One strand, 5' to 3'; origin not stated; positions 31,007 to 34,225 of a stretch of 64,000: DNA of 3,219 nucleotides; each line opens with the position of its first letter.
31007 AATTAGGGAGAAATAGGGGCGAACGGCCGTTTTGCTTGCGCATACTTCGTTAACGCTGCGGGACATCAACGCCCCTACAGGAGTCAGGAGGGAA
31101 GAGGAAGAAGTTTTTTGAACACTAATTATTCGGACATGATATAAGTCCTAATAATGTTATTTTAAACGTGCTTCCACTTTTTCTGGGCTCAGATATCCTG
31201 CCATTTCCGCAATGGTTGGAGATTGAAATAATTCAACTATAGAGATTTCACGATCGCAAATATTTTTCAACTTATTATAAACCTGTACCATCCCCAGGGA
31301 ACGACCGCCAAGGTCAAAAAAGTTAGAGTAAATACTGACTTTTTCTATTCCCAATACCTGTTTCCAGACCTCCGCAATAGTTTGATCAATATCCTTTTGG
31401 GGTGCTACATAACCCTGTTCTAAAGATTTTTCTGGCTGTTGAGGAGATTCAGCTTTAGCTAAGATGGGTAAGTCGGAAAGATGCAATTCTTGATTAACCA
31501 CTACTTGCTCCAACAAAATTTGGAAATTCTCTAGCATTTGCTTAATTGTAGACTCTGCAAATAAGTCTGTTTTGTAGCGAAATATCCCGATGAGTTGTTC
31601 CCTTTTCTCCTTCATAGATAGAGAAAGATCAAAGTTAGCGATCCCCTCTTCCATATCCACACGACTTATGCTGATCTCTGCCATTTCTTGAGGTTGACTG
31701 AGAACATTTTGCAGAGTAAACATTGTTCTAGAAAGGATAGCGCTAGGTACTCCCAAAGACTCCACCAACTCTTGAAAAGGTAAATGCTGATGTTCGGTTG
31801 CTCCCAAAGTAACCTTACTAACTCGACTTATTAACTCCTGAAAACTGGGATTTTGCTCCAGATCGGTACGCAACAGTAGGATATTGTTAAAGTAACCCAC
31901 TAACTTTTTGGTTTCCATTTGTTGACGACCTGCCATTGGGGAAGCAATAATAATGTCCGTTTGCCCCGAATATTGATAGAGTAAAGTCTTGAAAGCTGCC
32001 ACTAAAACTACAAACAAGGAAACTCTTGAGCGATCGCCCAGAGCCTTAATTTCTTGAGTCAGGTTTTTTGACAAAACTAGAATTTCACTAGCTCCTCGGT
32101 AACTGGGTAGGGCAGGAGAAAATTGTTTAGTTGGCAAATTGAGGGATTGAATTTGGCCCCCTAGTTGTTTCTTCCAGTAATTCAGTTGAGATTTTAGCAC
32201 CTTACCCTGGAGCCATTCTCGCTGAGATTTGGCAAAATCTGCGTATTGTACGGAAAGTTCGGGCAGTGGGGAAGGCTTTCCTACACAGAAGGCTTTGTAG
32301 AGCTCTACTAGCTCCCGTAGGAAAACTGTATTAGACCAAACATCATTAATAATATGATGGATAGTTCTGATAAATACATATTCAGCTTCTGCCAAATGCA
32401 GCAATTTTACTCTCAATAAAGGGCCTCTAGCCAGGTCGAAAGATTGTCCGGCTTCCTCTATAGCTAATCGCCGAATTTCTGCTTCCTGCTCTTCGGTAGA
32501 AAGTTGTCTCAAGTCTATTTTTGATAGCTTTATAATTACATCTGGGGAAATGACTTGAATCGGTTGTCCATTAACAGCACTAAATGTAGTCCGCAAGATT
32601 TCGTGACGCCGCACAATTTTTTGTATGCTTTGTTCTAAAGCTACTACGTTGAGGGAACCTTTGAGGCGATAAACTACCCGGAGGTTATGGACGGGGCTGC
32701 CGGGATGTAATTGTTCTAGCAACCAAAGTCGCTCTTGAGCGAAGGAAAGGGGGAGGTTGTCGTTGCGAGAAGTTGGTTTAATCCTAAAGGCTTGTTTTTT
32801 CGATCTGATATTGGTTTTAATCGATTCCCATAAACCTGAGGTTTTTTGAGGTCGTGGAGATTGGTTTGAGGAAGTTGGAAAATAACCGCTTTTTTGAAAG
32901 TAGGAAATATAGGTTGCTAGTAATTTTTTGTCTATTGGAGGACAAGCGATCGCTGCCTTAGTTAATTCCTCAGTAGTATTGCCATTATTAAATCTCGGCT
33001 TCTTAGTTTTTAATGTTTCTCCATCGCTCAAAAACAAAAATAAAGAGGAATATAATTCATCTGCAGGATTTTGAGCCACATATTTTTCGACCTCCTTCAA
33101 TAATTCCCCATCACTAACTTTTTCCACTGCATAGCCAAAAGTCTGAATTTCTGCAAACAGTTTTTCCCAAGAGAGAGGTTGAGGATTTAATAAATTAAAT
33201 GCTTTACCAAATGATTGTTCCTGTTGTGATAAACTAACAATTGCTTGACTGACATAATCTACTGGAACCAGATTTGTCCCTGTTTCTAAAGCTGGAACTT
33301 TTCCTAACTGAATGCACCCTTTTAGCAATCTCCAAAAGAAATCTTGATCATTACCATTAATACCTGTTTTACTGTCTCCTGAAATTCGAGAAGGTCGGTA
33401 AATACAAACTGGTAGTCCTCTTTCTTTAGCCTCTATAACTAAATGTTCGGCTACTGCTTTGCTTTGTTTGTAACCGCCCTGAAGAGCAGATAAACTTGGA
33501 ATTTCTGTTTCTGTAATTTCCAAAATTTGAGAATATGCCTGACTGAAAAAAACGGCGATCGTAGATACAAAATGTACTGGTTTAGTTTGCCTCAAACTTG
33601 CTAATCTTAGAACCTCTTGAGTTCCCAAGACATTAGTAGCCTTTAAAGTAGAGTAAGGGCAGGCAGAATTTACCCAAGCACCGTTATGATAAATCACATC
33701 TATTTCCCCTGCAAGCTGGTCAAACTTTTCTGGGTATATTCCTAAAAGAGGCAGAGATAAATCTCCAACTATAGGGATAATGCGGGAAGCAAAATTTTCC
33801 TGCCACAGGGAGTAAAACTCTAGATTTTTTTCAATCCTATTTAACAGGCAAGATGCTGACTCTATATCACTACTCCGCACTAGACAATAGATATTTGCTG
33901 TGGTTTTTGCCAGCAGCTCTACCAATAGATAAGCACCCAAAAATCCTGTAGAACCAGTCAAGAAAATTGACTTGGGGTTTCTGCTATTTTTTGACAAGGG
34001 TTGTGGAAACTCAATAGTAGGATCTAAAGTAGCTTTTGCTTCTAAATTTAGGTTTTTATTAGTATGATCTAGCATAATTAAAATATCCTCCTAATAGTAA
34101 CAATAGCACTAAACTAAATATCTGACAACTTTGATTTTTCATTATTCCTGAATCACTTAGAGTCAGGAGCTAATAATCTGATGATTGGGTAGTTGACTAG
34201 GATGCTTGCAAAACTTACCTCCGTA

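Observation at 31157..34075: NRPS with inverted R-C-T architecture and no adenylation domain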

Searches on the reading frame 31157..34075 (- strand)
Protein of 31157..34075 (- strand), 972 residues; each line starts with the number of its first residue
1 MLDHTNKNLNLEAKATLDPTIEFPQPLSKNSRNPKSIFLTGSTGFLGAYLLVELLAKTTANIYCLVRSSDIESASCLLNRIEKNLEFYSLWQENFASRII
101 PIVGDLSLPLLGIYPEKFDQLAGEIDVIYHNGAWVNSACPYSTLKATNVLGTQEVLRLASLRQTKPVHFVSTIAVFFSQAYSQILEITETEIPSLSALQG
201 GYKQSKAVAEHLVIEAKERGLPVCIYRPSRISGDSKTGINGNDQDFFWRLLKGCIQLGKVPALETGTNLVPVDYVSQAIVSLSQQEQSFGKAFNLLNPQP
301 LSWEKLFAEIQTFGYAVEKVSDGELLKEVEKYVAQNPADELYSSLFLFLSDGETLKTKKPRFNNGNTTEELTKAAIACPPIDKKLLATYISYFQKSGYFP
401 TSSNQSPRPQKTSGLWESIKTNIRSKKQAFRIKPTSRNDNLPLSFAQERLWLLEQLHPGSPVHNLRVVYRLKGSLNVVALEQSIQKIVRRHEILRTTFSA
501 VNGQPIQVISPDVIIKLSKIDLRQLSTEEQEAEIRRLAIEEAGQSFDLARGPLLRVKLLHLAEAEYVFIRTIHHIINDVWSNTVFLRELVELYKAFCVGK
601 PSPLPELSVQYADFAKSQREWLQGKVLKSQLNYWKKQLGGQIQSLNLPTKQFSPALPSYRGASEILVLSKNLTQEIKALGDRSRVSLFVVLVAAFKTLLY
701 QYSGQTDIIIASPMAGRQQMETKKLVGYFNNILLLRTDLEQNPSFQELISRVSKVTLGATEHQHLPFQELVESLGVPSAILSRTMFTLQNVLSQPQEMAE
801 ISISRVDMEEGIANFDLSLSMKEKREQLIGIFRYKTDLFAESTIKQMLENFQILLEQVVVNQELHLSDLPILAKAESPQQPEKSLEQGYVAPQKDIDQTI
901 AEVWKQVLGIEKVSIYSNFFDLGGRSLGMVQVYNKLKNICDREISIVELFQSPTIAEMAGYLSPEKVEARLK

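Call 5: search_protein_families(library=pfam, proteins=[window:31157-34075:-], max_evalue=0.01)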
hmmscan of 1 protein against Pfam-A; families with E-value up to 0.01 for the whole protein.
window:31157-34075:- (972 aa): 7 families
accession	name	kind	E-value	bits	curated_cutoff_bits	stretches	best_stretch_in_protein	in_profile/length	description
PF00668.25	Condensation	-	2.8e-98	330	30.6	1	439-877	3-452/456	Condensation domain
PF07993.18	NAD_binding_4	-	2.8e-67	227.1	20.1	1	39-279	1-258/258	Male sterility protein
PF01370.27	Epimerase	-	2e-11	44.2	20.9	1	37-271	1-210/240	NAD dependent epimerase/dehydratase family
PF01073.25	3Beta_HSD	-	1.3e-10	41.3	22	1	39-237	2-187/280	3-beta hydroxysteroid dehydrogenase/isomerase family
PF00550.31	PP-binding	-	4.1e-10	40.2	20.8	1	898-962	1-67/67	Phosphopantetheine attachment site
PF16363.11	GDP_Man_Dehyd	-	3.9e-05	23.7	27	0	146-232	100-184/332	GDP-mannose 4,6 dehydratase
PF23297.2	ACP_SdgA_C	-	0.006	17.1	27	0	893-959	8-76/95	Highly reducing polyketide synthase sdgA, C-terminal ACP domain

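Call 6: search_protein_families(library=ncbifam, proteins=[window:31157-34075:-], max_evalue=0.01)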
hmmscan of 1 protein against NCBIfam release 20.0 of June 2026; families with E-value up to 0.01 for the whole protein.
window:31157-34075:- (972 aa): 16 families
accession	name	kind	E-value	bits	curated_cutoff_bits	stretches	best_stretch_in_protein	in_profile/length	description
NF038078.1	NRPS_MxcG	equivalog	2.2e-127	426.2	2300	3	26-400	1074-1440/1442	myxochelin non-ribosomal peptide synthetase MxcG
NF004282.0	PRK05691.1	subfamily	2e-118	395.9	4090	2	430-877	665-2170/4334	non-ribosomal peptide synthase/polyketide synthase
NF047350.1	aureusi_NRPS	equivalog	7.7e-109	364.7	2500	3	428-870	981-1409/2373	aureusimine non-ribosomal peptide synthetase AusA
TIGR01746.1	Thioester-redct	subfamily_domain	1.4e-99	333.9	213.35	1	37-398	2-370/371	thioester reductase domain-containing protein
TIGR03443.1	alpha_am_amid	equivalog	4.3e-93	312.6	1030.1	3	21-409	959-1366/1390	L-aminoadipate-semialdehyde dehydrogenase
NF005539.0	PRK07201.1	equivalog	3.2e-39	135.2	549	1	37-383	3-341/657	SDR family oxidoreductase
NF041592.1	carboxyl_red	equivalog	8.5e-38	129.6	1300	1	20-340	750-1095/1160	carboxylic acid reductase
NF041803.1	NRPS_SolG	exception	2.6e-27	94.8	2200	2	874-959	1067-1152/1163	solanimycin non-ribosomal peptide synthetase SolG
NF007605.2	PRK10252.1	equivalog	1.9e-21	75.3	2400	2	440-879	3-440/1292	enterobactin non-ribosomal peptide synthetase EntF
TIGR03466.1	HpnA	hypoth_equivalog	3.8e-14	52.3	367.65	1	141-309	82-241/327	hopanoid-associated sugar epimerase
NF042422.1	oxyalk_red_OleD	equivalog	5.6e-12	45.7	580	1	124-301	62-237/329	2-alkyl-3-oxoalkanoate reductase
NF042423.1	oxyalk_red_Shew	equivalog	2.4e-08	33.4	580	1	127-310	73-253/331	2-alkyl-3-oxoalkanoate reductase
NF052578.1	StrlDmthSdmBMthl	equivalog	9.3e-06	25.6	600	1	125-233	65-171/328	sterol demethylase protein SdmB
TIGR04180.1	EDH_00030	hypoth_equivalog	2.3e-05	23.6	475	1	37-311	1-253/297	NAD-dependent 4,6-dehydratase LegB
NF006788.0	PRK09294.1-2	equivalog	0.0026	16.6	539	1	470-697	29-247/422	phthiocerol/phthiodiolone dimycocerosyl transferase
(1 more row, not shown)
